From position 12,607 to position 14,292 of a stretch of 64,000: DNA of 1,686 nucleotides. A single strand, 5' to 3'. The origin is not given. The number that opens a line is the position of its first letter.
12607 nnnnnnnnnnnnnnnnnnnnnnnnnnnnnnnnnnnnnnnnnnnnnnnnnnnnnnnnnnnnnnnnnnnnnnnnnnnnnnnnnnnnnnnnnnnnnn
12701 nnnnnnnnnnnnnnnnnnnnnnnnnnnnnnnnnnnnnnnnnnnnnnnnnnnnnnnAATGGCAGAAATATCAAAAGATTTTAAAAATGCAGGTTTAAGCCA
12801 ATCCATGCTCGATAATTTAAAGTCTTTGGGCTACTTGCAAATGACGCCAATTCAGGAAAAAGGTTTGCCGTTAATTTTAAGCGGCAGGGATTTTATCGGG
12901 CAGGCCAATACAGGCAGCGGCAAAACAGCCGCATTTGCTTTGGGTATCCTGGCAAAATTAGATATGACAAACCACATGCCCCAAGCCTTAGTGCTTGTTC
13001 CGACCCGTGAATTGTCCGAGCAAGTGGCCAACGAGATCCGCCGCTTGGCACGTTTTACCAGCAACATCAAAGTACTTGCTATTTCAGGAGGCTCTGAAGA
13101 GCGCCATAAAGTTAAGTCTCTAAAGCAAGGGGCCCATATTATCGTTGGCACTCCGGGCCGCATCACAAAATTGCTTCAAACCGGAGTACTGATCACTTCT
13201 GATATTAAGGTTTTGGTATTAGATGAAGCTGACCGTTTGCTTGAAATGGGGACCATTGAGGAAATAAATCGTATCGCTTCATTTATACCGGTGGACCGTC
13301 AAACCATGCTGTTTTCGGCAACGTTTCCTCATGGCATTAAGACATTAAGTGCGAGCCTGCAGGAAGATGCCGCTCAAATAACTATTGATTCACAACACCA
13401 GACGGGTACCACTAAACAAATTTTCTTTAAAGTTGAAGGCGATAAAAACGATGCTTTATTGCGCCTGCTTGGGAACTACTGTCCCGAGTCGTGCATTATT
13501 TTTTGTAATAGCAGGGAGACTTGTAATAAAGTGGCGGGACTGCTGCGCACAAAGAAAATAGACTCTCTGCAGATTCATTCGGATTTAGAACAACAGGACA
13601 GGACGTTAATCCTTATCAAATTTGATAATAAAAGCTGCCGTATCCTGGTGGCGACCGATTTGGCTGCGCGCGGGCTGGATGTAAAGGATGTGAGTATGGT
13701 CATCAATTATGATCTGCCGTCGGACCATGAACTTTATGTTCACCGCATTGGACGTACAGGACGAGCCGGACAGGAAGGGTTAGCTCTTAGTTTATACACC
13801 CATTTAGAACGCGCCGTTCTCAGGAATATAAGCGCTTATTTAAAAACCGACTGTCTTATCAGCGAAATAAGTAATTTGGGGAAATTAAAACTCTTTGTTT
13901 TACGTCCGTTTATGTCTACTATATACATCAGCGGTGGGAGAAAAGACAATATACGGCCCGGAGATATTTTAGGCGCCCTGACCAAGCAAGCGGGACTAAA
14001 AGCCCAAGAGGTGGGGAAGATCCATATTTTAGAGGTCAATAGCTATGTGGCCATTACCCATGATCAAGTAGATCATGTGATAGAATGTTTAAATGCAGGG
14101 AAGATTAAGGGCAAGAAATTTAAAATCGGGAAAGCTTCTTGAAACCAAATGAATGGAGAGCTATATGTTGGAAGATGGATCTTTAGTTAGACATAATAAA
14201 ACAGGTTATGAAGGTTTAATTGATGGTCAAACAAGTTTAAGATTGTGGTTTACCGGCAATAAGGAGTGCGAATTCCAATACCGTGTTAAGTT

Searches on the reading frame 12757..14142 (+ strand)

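Call 35: search_protein_families(library=pfam, proteins=[window:12757-14142:+])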
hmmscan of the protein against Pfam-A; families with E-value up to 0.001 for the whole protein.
window:12757-14142:+ (461 aa): 4 families
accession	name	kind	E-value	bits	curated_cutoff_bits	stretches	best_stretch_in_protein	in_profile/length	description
PF00270.35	DEAD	-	4.5e-47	160.3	26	1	30-195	1-165/167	DEAD/DEAH box helicase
PF00271.37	Helicase_C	-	5.5e-34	117.2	23.5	1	230-338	2-110/110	Helicase conserved C-terminal domain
PF03880.21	DbpA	-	3.1e-23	82.1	25.6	1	388-457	1-70/72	DbpA RNA binding domain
PF04851.21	ResIII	-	4.7e-11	43.3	22.5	1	47-191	27-163/164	Type III restriction enzyme, res subunit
